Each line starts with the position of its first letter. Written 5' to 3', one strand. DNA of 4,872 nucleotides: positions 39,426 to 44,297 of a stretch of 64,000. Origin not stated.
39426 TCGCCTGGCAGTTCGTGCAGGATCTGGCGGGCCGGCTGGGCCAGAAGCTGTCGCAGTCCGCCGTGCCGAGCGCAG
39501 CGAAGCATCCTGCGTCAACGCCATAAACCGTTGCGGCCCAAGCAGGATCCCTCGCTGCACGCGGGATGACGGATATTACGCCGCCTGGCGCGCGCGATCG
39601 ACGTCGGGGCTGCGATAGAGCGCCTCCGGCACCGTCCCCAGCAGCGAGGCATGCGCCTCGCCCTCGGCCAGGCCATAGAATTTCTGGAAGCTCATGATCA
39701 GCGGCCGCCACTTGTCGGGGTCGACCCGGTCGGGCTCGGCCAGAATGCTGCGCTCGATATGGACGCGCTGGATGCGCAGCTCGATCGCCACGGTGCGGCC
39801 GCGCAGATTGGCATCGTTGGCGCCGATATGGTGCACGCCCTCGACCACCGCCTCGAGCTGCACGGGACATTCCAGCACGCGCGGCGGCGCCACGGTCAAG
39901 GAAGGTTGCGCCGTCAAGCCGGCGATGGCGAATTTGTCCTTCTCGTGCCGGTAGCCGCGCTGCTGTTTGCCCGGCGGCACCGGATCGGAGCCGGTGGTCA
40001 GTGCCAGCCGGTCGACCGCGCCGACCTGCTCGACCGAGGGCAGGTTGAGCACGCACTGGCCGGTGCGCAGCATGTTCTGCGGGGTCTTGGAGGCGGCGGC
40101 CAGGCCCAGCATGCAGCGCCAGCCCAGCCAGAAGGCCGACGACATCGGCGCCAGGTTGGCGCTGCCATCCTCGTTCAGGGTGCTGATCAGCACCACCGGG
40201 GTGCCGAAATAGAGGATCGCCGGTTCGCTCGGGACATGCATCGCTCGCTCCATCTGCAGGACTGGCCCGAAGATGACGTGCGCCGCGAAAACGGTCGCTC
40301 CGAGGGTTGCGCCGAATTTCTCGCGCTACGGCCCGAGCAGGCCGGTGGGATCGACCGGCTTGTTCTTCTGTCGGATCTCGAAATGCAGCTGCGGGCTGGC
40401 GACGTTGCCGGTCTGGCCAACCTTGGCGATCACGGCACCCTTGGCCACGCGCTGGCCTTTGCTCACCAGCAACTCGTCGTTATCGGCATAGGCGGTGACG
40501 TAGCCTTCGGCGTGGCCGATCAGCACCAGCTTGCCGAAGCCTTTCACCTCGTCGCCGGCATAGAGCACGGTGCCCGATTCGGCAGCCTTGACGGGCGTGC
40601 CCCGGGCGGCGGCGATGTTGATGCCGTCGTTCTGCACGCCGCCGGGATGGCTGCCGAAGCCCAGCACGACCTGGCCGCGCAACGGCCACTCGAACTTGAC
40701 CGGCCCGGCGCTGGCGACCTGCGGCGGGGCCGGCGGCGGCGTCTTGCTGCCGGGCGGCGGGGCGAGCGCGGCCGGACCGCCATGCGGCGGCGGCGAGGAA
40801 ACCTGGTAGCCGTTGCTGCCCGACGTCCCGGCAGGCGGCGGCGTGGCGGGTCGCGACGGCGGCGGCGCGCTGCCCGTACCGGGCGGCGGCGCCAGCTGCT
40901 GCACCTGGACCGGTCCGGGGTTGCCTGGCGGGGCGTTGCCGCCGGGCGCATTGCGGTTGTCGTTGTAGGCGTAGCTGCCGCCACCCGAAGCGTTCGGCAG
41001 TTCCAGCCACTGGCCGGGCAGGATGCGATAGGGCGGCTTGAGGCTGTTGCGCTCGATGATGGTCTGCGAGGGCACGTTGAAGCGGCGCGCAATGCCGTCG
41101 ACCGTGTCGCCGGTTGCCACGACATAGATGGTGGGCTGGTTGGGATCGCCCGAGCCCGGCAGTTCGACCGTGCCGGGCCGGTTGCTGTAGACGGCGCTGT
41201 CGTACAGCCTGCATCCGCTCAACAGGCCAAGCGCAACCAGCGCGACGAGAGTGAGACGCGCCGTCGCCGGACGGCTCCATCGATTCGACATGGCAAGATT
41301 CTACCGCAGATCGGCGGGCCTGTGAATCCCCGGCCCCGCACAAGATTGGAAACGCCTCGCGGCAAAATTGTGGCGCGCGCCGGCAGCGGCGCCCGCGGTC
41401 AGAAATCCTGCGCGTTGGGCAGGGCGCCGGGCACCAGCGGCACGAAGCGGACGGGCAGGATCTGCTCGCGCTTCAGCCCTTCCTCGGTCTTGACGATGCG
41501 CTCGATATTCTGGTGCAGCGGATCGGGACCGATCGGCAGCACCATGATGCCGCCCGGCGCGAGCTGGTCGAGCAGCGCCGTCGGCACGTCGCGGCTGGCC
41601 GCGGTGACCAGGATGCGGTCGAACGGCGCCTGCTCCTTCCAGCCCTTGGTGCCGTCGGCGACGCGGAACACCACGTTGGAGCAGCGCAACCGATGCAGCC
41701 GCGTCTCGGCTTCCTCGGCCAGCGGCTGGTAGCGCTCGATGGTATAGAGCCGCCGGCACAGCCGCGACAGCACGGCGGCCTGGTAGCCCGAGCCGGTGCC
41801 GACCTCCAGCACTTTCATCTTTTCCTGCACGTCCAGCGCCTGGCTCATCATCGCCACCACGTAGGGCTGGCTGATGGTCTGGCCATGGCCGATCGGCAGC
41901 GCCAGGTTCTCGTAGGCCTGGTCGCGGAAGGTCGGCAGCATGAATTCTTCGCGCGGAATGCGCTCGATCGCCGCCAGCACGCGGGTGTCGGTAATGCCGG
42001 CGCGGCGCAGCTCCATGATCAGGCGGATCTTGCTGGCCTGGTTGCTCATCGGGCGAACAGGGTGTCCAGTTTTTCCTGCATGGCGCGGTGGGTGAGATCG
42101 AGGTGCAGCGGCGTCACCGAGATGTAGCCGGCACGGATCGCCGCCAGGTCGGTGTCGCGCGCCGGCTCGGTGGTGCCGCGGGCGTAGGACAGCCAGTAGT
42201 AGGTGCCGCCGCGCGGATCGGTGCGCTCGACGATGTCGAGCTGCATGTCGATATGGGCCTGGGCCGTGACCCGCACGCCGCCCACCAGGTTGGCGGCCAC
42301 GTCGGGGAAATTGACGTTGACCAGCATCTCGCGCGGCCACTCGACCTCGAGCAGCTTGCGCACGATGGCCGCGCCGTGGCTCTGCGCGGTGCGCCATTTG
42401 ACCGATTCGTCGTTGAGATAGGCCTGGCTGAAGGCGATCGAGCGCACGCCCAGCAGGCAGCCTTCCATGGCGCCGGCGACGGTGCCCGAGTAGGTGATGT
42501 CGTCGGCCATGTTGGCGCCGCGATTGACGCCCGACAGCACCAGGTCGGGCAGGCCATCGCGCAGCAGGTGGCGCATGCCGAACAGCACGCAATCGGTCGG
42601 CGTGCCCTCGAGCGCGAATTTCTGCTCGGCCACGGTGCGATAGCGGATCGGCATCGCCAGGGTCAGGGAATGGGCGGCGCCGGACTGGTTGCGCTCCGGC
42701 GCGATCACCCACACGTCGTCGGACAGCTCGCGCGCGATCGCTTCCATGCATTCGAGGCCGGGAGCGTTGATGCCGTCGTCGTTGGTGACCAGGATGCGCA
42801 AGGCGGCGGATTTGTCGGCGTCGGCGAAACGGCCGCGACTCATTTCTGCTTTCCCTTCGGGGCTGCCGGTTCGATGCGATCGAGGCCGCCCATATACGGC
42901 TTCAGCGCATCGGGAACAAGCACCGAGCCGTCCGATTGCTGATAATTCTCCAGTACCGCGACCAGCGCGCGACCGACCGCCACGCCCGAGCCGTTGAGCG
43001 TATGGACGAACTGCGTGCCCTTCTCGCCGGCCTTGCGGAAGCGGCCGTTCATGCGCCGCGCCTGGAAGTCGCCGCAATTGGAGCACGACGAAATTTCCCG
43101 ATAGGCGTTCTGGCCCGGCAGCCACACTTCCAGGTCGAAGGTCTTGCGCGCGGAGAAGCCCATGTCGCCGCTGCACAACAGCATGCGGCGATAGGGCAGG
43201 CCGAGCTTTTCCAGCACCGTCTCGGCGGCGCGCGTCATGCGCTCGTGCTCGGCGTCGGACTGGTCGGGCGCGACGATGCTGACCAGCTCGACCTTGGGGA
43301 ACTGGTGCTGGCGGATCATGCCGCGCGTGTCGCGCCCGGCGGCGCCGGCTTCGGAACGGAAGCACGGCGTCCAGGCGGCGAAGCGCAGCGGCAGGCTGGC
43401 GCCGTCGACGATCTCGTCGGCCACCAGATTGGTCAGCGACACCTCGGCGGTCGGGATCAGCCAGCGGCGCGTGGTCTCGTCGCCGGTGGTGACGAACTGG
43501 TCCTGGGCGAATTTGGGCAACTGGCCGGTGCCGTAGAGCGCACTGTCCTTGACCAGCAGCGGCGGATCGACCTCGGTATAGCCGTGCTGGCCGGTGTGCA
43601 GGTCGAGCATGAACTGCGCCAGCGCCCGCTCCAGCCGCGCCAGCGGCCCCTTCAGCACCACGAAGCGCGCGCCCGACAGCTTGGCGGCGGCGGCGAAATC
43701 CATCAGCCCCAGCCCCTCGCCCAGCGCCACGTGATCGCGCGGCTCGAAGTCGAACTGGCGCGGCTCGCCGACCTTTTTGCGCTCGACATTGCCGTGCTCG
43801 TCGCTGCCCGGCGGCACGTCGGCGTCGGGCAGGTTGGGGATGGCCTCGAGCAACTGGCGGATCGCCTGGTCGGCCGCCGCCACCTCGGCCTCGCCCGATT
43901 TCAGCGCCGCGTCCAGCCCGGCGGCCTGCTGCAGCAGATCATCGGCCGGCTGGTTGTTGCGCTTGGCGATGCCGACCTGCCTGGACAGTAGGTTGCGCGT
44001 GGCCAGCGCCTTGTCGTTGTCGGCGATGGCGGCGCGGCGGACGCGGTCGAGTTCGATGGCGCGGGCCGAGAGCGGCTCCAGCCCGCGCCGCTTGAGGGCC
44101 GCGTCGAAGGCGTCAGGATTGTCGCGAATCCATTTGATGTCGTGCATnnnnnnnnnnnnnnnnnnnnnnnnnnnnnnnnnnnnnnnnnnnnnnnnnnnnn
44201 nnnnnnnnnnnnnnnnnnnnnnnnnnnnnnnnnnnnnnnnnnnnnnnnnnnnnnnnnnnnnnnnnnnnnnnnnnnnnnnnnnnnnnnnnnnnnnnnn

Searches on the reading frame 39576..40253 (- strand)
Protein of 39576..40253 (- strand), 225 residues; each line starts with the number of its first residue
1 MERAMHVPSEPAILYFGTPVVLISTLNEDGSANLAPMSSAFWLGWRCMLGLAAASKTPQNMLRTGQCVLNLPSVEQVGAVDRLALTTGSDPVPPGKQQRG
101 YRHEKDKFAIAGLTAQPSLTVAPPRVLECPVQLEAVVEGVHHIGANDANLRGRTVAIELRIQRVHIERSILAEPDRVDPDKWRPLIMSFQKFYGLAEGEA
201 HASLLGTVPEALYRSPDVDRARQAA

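Call 37: search_protein_families(library=pfam, proteins=[window:39576-40253:-], max_evalue=0.00001)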
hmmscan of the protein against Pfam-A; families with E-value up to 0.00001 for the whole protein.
window:39576-40253:- (225 aa): 1 family
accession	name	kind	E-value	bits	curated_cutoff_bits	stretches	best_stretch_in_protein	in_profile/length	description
PF01613.24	Flavin_Reduct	-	1.5e-13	51.6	27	1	16-167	4-134/153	Flavin reductase like domain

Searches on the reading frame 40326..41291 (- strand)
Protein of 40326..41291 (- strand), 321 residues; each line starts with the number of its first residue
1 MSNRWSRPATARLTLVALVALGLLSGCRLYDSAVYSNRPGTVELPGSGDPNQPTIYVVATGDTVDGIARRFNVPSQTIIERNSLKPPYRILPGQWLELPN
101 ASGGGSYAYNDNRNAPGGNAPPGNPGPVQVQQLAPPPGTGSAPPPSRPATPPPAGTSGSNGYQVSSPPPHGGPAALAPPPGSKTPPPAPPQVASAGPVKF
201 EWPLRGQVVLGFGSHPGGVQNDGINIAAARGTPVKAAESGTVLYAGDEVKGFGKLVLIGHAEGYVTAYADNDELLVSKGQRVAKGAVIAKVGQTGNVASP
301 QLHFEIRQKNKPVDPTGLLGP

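Call 37: search_protein_families(library=pfam, proteins=[window:40326-41291:-], max_evalue=0.00001)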
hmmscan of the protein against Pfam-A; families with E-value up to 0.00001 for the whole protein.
window:40326-41291:- (321 aa): 3 families
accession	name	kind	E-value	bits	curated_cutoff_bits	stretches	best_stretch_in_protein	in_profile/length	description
PF01551.29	Peptidase_M23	-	1.5e-31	108.9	28.7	1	221-315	3-96/96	Peptidase family M23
PF01476.26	LysM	-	1.5e-10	41.3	20.9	1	56-98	1-42/43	LysM domain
PF23473.1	LysM3_LYK4_5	-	2e-06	28.2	29.3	1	56-86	5-35/48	LYK4/5 LysM3 domain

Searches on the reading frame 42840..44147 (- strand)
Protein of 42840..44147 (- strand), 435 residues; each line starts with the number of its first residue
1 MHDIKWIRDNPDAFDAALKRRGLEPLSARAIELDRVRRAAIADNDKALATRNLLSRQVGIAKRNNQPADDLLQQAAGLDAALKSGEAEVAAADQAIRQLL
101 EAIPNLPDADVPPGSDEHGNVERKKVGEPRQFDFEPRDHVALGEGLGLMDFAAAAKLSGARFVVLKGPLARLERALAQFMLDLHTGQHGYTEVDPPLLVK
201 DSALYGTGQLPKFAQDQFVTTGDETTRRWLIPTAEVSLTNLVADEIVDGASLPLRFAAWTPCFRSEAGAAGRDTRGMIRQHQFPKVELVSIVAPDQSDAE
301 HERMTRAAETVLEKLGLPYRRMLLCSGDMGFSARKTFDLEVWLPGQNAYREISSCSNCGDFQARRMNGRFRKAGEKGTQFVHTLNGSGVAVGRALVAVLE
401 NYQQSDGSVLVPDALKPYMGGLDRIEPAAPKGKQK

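Call 37: search_protein_families(library=pfam, proteins=[window:42840-44147:-], max_evalue=0.00001)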
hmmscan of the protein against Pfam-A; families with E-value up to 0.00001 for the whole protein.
window:42840-44147:- (435 aa): 2 families
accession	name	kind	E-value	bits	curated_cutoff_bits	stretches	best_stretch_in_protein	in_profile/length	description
PF00587.30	tRNA-synt_2b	-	2.5e-40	138.9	29.3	1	224-402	7-179/179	tRNA synthetase class II core domain (G, H, P, S and T)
PF02403.27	Seryl_tRNA_N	-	2.5e-22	79.6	28.2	1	1-107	1-108/108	Seryl-tRNA synthetase N-terminal domain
